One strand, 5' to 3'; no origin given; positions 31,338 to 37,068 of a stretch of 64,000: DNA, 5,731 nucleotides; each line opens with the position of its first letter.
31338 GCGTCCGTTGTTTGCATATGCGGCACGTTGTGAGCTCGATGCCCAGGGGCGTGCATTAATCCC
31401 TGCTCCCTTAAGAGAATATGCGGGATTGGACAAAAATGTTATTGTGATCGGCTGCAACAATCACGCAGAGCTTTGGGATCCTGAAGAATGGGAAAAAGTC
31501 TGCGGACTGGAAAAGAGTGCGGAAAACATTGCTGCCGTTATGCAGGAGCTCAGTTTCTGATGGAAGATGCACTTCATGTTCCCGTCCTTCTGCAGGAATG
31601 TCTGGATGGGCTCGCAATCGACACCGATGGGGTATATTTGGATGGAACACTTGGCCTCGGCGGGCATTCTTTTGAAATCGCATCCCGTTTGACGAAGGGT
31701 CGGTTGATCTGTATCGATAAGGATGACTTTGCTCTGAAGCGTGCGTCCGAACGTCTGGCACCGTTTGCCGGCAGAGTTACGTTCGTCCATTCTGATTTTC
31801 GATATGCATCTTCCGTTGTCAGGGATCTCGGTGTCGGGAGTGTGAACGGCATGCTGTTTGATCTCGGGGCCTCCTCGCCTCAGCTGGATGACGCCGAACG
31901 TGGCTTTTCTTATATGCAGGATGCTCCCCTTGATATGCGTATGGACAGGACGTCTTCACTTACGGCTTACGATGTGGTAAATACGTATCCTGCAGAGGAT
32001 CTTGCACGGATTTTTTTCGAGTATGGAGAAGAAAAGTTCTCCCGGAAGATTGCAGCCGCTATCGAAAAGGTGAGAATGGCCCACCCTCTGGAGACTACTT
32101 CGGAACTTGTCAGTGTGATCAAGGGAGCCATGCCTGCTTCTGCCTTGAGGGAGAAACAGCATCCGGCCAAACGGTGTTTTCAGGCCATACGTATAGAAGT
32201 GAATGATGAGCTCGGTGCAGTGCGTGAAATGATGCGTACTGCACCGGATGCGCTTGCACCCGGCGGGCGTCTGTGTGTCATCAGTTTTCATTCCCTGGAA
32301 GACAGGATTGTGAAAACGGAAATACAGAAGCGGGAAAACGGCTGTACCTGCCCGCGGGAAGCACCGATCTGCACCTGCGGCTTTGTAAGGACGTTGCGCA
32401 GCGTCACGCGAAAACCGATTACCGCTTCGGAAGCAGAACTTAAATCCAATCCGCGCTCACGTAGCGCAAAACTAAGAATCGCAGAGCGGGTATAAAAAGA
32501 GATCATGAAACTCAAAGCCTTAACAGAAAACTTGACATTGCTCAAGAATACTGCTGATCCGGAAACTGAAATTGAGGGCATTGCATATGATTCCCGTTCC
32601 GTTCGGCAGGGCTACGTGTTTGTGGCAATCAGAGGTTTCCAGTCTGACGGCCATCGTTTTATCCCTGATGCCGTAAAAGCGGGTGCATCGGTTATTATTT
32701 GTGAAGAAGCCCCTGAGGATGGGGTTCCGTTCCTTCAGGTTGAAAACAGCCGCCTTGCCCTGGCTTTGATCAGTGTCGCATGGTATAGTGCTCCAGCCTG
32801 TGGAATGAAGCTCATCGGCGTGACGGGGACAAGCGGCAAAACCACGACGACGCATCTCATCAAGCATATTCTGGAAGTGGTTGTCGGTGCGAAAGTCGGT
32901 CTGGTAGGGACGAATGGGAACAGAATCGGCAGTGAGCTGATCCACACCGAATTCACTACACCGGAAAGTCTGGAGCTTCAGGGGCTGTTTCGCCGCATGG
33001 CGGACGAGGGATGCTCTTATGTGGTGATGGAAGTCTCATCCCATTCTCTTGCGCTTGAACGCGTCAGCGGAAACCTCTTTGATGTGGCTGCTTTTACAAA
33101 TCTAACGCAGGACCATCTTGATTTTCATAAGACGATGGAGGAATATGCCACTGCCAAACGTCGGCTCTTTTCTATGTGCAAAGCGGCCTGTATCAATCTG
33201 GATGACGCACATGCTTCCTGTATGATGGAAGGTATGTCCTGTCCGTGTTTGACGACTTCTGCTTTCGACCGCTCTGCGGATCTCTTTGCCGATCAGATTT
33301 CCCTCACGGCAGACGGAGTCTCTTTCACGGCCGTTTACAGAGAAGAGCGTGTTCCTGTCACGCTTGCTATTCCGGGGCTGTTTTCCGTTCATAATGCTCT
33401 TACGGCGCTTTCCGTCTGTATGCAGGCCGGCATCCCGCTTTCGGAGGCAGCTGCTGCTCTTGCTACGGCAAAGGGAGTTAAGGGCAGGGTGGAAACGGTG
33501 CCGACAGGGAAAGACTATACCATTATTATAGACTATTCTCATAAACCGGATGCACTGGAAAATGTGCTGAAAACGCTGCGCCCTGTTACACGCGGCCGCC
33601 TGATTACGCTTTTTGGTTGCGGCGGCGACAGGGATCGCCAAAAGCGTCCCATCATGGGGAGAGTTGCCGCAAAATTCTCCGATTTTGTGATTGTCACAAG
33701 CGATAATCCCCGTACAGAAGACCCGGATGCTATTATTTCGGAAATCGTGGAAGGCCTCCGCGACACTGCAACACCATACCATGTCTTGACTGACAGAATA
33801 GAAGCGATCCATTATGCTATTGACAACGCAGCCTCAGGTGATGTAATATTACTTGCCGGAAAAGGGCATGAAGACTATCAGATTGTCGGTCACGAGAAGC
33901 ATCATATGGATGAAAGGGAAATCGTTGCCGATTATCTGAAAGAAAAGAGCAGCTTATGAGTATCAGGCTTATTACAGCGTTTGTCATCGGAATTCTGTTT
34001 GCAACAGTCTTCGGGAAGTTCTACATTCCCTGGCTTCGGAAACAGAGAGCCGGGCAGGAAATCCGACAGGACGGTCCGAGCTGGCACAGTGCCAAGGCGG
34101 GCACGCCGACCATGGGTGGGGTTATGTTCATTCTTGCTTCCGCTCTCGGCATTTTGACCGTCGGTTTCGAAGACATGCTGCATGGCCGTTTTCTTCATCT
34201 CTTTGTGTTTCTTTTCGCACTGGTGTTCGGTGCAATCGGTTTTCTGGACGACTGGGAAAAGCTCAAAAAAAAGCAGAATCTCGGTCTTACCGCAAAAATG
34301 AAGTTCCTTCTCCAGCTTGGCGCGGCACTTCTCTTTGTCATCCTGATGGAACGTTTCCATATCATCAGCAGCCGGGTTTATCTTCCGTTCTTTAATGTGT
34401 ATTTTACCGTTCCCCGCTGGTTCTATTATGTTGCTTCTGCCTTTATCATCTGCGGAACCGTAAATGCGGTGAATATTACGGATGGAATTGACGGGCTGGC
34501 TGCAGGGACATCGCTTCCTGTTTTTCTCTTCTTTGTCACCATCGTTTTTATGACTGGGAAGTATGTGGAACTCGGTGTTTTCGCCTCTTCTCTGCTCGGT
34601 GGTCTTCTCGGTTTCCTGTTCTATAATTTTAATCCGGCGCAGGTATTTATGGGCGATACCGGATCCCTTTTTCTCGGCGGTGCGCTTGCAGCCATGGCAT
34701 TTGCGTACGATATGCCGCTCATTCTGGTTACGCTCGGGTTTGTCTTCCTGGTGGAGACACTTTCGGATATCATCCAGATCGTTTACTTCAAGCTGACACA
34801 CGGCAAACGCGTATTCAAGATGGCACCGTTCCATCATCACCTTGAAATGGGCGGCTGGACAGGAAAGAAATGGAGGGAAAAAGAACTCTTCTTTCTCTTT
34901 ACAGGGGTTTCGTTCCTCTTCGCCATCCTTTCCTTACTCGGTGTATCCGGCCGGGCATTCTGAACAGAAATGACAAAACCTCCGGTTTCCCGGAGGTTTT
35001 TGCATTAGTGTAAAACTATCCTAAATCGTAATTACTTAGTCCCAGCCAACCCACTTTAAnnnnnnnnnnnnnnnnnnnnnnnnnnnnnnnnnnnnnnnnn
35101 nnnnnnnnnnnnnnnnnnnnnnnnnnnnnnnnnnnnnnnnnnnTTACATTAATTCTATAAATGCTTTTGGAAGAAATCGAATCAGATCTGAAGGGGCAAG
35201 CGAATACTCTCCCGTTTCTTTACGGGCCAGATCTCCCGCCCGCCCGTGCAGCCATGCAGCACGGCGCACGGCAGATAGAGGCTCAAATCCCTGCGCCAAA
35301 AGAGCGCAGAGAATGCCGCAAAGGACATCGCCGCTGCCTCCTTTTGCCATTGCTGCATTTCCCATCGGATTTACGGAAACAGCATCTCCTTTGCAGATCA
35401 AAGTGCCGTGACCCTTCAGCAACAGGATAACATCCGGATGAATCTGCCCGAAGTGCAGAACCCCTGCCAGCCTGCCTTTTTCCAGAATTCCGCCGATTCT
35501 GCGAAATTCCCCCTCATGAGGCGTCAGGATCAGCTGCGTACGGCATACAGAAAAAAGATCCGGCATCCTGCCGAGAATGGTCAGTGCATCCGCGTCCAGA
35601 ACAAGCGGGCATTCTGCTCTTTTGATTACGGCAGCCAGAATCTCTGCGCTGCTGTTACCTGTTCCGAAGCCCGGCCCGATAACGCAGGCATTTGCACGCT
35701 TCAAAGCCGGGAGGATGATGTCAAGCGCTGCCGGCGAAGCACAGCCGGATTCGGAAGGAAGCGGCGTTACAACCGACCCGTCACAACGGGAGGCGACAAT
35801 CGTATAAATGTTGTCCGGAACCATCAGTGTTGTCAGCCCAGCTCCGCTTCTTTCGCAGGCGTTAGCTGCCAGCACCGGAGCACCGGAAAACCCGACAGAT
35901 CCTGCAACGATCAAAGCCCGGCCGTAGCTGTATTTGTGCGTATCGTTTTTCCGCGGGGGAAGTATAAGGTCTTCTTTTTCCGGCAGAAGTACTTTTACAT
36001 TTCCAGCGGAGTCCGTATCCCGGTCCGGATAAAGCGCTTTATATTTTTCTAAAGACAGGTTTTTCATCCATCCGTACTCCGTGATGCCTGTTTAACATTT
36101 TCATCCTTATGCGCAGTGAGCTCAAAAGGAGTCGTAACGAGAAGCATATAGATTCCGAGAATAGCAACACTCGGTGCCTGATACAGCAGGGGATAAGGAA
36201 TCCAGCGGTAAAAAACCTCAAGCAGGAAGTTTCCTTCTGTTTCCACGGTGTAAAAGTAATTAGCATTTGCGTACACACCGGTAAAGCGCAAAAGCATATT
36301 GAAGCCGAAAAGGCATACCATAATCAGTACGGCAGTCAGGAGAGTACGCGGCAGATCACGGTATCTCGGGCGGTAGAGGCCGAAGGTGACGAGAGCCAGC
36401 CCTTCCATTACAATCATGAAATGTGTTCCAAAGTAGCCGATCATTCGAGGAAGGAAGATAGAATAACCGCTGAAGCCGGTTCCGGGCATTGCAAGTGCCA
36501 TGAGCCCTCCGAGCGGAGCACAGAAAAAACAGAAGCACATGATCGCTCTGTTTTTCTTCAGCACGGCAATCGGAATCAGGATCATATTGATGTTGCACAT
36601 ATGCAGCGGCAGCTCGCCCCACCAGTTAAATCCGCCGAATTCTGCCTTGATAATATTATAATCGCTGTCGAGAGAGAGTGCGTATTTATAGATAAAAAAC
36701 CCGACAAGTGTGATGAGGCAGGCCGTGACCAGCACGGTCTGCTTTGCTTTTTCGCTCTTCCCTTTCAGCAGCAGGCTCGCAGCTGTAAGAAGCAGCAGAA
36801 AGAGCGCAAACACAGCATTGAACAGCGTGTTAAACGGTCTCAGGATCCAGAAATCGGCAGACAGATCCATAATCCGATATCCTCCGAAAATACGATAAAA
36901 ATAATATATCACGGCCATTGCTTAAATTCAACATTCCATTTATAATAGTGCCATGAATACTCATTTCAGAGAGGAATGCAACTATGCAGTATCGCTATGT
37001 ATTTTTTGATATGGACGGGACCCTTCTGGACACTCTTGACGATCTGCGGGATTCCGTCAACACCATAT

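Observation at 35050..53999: Five-copy family of a structured ~48-nt palindromic intergenic element with compensatory base changes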

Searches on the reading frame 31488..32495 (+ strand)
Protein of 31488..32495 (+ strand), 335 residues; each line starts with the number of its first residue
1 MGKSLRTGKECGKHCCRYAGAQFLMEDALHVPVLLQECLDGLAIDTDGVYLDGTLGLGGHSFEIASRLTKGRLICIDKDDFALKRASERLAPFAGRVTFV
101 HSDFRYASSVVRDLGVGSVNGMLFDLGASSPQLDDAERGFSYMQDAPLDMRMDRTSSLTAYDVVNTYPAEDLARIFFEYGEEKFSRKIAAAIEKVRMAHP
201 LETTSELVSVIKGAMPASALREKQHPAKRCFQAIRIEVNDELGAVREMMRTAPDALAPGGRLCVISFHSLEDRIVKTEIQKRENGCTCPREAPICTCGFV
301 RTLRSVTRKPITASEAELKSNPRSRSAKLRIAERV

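Call 48: search_protein_families(library=pfam, max_evalue=0.00001, proteins=[window:31488-32495:+])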
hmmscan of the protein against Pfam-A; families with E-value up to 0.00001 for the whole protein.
window:31488-32495:+ (335 aa): 1 family
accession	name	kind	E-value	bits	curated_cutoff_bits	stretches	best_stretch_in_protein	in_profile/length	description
PF01795.25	Methyltransf_5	-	7.8e-125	416.9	27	1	28-334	2-308/309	MraW methylase family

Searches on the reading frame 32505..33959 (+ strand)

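Call 48: search_protein_families(library=pfam, max_evalue=0.00001, proteins=[window:32505-33959:+])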
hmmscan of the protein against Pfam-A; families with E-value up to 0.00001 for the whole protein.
window:32505-33959:+ (484 aa): 3 families
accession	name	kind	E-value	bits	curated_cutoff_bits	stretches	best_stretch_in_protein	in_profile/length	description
PF08245.18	Mur_ligase_M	-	8.3e-52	176.5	24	1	106-304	1-199/200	Mur ligase middle domain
PF02875.26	Mur_ligase_C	-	2.1e-33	116.3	28.4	1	327-454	1-127/127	Mur ligase, glutamate ligase domain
PF01225.30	Mur_ligase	-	7.9e-11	42.6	21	1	22-77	1-78/95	Mur ligase family, catalytic domain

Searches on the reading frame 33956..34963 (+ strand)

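Call 14: search_protein_families(library=pfam, proteins=[window:33956-34963:+])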
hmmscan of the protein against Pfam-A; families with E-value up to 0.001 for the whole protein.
window:33956-34963:+ (335 aa): 2 families
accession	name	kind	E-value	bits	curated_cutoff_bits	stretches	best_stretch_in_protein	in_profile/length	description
PF00953.26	Glycos_transf_4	-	1.9e-38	132.4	27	1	83-249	3-157/160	Glycosyl transferase family 4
PF10555.14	MraY_sig1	-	1.5e-05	24.7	20.1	1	47-59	1-13/13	Phospho-N-acetylmuramoyl-pentapeptide-transferase signature 1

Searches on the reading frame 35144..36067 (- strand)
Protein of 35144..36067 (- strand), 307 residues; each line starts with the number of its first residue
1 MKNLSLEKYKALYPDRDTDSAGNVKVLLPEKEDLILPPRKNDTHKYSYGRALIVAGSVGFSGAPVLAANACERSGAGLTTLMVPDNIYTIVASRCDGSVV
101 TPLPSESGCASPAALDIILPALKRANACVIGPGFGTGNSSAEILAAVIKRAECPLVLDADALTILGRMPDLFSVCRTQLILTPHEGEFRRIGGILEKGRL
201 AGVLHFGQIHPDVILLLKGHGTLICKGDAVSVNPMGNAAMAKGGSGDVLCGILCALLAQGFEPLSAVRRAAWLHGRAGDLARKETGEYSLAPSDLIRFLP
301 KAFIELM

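Call 14: search_protein_families(library=pfam, proteins=[window:35144-36067:-])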
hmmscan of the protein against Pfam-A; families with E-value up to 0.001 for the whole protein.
window:35144-36067:- (307 aa): 1 family
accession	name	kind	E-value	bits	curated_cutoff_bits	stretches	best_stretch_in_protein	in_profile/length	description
PF01256.23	Carb_kinase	-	5.6e-52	177.1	27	1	52-300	2-241/242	NAD(P)H-hydrate dehydratase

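Call 84: find_homologous_proteins(query=window:35144-36067:-, max_evalue=1e-40)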
Query window:35144-36067:- (307 aa): 3490 proteins with E <= 1e-40 among 8000 candidates; the best 120 are listed.
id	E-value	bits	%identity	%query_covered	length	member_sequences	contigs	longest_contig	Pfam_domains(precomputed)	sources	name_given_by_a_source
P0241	3.6e-200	682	100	100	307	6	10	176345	PF01256.23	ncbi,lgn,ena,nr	ncbi:MAG: NAD(P)H-hydrate dehydratase [Oscillospiraceae bacterium]|nr:NAD(P)H-hydrate dehydratase [O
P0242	9.0e-162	556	83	100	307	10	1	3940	PF01256.23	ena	-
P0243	1.2e-156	539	79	100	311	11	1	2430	PF01256.23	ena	-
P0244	5.0e-156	537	81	100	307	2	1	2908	PF01256.23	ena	-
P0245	1.1e-149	516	74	100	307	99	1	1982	PF01256.23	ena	-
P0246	9.6e-141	487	72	100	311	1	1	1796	PF01256.23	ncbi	-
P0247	1.7e-123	430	65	100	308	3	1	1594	PF01256.23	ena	-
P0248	2.7e-123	429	65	100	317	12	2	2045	PF01256.23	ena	-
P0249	2.1e-122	426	65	99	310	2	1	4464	PF01256.23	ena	-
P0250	6.3e-122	425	64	100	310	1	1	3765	PF01256.23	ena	-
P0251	1.1e-120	421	64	100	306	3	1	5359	PF01256.23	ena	-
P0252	1.1e-120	421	64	100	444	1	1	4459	PF00126.34,PF01256.23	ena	-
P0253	2.3e-120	420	67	100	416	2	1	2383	PF00126.34,PF01256.23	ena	-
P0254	5.9e-120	418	67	100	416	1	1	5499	PF00126.34,PF01256.23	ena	-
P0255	5.9e-120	418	67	100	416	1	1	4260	PF00126.34,PF01256.23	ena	-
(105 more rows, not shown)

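Call 85: find_encoding_contigs(protein=P0242, flank=4000, max_places=3)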
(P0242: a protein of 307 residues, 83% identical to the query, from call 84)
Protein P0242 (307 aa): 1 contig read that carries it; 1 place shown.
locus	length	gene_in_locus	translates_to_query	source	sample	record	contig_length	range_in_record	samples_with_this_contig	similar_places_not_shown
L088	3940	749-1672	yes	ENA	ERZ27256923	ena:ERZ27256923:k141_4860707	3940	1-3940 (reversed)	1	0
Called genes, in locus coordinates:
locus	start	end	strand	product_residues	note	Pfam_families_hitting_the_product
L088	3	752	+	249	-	?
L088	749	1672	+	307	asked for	PF01256:Carb_kinase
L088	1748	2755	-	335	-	PF10555:MraY_sig1 (weak), PF00953:Glycos_transf_4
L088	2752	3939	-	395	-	?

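Call 86: find_encoding_contigs(protein=P0244, flank=4000, max_places=3)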
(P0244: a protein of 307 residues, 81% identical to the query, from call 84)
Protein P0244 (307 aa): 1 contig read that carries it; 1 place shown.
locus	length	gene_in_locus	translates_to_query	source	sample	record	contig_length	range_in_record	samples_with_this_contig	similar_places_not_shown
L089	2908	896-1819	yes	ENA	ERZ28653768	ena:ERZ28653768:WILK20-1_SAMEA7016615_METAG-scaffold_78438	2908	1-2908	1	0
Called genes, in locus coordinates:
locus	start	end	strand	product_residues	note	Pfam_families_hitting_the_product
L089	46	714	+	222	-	PF02492:cobW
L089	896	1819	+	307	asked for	PF01256:Carb_kinase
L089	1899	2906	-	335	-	PF10555:MraY_sig1 (weak), PF00953:Glycos_transf_4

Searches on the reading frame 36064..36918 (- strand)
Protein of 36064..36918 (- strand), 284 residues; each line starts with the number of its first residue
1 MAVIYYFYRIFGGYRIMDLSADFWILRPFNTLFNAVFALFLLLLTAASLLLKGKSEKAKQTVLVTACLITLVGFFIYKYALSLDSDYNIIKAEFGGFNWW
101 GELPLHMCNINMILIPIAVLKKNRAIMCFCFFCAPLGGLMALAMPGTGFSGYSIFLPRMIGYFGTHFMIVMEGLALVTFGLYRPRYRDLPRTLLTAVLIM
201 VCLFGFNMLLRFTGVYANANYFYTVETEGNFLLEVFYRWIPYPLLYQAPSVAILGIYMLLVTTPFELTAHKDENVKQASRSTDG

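Call 47: search_protein_families(library=pfam, max_evalue=0.00001, proteins=[window:36064-36918:-])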
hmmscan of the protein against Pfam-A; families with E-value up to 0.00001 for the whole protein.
window:36064-36918:- (284 aa): 1 family
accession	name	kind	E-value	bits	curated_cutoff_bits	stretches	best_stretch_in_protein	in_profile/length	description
PF14808.11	TMEM164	-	8.4e-24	84.7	25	1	36-256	10-215/217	TMEM164 family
